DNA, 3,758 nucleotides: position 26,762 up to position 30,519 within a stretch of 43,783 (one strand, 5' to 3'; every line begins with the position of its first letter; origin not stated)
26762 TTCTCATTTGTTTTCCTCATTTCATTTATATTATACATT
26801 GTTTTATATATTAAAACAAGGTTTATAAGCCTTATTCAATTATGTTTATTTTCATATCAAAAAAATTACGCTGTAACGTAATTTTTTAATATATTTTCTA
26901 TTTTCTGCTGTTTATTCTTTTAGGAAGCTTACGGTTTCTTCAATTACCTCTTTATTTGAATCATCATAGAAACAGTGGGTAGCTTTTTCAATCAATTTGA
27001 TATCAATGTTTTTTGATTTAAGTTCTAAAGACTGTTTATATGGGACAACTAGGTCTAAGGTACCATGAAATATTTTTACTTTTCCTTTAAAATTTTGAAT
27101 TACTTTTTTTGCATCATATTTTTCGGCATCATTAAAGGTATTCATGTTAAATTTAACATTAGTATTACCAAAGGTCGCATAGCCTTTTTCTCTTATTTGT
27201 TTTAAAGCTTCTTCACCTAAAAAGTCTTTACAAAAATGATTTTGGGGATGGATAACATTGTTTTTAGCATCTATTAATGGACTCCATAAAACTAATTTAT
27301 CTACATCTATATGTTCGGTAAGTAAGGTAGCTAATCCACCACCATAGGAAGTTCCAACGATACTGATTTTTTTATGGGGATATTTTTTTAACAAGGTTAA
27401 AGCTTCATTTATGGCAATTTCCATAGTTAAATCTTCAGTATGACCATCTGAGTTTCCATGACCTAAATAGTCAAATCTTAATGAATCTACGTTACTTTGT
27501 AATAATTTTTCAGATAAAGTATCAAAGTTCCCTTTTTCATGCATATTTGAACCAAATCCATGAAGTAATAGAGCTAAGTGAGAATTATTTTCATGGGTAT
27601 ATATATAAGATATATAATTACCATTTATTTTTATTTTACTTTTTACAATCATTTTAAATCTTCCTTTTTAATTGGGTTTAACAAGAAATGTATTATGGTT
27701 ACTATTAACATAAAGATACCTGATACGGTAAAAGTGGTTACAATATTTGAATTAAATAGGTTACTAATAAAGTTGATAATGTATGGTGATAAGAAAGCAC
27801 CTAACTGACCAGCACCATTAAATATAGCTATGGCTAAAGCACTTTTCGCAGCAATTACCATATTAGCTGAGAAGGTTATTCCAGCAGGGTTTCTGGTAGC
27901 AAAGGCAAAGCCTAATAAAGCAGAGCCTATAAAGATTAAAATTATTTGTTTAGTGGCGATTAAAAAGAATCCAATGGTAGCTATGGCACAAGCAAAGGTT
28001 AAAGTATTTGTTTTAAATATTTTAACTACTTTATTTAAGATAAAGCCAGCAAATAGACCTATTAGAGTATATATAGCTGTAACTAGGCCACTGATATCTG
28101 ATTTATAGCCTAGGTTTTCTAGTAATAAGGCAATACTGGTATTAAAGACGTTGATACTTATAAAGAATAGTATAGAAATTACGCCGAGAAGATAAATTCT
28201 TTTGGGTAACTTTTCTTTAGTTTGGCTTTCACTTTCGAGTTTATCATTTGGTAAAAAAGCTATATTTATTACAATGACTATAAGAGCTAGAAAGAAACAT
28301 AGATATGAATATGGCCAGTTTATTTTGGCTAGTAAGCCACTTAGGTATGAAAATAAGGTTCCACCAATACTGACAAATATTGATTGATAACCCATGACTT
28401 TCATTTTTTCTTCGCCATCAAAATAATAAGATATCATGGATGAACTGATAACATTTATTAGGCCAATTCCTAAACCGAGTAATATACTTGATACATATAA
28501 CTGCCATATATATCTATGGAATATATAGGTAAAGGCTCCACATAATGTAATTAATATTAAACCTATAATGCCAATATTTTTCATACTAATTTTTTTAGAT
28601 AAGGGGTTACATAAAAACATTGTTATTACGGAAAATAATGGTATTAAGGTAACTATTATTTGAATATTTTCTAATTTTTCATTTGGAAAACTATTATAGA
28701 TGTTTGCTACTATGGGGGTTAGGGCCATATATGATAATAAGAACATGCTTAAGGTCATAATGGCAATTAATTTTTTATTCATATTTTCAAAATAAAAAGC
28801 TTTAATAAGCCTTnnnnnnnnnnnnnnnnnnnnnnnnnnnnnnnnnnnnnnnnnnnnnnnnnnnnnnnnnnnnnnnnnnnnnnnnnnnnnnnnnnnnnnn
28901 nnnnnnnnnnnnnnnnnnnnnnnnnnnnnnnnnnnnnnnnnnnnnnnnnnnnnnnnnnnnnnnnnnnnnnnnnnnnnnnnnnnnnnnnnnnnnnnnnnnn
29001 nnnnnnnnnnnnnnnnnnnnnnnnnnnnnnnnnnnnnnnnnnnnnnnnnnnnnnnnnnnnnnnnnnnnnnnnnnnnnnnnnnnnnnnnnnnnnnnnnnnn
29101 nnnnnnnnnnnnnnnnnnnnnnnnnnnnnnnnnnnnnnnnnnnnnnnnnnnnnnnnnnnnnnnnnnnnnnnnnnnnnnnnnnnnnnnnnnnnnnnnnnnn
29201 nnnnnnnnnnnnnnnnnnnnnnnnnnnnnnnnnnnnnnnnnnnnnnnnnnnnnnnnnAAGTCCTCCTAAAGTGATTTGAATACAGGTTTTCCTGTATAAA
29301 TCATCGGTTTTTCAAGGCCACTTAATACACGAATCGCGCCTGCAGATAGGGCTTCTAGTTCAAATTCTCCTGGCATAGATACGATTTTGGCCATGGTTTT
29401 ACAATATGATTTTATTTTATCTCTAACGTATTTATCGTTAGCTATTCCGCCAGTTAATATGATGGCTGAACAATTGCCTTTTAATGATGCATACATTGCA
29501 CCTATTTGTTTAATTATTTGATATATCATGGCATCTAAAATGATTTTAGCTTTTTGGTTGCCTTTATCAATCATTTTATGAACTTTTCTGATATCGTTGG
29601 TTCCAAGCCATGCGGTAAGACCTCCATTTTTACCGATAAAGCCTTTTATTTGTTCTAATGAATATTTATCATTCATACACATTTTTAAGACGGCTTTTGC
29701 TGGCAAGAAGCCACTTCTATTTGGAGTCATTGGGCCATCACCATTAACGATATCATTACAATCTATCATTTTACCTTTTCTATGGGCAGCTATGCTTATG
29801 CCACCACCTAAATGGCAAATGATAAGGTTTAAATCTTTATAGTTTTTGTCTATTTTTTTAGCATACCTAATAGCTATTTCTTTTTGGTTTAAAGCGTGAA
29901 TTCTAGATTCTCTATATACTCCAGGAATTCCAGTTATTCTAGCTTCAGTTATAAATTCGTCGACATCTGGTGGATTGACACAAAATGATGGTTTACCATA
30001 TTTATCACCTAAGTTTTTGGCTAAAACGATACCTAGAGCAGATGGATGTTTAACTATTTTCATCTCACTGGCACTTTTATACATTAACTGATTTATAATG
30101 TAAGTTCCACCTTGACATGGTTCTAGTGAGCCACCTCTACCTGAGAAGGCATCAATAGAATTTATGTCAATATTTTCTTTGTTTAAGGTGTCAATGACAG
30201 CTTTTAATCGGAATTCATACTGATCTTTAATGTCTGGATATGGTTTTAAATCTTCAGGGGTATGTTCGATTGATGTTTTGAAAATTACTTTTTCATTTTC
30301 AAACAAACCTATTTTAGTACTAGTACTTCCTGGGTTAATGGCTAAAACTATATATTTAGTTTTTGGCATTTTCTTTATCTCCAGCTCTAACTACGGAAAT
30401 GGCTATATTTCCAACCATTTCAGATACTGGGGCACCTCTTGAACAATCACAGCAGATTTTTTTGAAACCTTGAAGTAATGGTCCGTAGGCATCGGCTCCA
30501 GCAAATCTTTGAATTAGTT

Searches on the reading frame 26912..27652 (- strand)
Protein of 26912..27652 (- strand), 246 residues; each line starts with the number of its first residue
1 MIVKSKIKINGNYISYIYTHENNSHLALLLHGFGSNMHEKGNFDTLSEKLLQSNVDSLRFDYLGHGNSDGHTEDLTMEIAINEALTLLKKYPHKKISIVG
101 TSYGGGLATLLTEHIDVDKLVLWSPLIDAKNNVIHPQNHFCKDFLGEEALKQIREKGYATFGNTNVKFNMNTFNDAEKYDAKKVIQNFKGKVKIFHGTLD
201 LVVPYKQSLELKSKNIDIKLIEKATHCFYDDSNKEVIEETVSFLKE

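Call 48: search_protein_families(library=pfam, proteins=[window:26912-27652:-], max_evalue=0.001)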
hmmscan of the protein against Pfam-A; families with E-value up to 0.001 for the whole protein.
window:26912-27652:- (246 aa): 9 families
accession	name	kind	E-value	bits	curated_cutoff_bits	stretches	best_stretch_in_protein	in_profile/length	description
PF12146.15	Hydrolase_4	-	3.4e-13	49.9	27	1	27-146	7-131/239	Serine aminopeptidase, S33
PF00561.26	Abhydrolase_1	-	2.3e-12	47.5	25.8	1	28-125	4-102/245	alpha/beta hydrolase fold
PF12697.13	Abhydrolase_6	-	1.7e-10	42.3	26.3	1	28-127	2-96/217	Alpha/beta hydrolase family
PF05057.20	DUF676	-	9e-06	25.8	20.3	1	21-110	2-94/217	Putative serine esterase (DUF676)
PF20434.5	BD-FAE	-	1.2e-05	25.4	26.8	1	93-214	88-214/215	BD-FAE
PF05728.18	UPF0227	-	1.9e-05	25.1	21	1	76-230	41-174/187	Uncharacterised protein family (UPF0227)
PF00326.27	Peptidase_S9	-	2.5e-05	24.3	22.6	0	155-245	114-207/213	Prolyl oligopeptidase family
PF01764.32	Lipase_3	-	0.00054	20.3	22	0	85-119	54-88/140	Lipase (class 3)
PF20408.4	Abhydrolase_11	-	0.0006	20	27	0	26-122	4-104/193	Alpha/beta hydrolase domain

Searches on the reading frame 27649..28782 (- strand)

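Call 48: search_protein_families(library=pfam, proteins=[window:27649-28782:-], max_evalue=0.001)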
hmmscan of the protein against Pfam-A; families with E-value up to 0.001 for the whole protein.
window:27649-28782:- (377 aa): 2 families
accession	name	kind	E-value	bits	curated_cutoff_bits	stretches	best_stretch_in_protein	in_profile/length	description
PF07690.21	MFS_1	-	4.7e-37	128.2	33.4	2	13-192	7-187/347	Major Facilitator Superfamily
PF13347.12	MFS_2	-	0.0005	19.2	27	1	2-125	223-347/427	MFS/sugar transport protein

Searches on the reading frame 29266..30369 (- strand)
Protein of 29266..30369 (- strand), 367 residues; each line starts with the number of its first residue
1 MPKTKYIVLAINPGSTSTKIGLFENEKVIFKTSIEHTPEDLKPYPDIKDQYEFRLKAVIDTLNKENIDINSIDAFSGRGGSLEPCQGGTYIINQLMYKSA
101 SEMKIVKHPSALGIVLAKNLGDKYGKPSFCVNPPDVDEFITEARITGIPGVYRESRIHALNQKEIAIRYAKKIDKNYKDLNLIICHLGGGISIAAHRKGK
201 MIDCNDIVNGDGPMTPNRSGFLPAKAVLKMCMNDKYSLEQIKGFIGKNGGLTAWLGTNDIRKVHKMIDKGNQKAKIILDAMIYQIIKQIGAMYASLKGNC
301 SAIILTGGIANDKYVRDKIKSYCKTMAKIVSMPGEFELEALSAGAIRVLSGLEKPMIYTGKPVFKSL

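Call 48: search_protein_families(library=pfam, proteins=[window:29266-30369:-], max_evalue=0.001)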
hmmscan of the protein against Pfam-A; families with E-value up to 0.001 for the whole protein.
window:29266-30369:- (367 aa): 2 families
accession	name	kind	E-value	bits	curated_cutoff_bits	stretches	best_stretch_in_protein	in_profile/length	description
PF00871.23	Acetate_kinase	-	2.6e-26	92.6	22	1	158-319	178-343/392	Acetokinase family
PF01869.26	BcrAD_BadFG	-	0.00058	19.9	31.5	0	265-326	186-247/271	BadF/BadG/BcrA/BcrD ATPase family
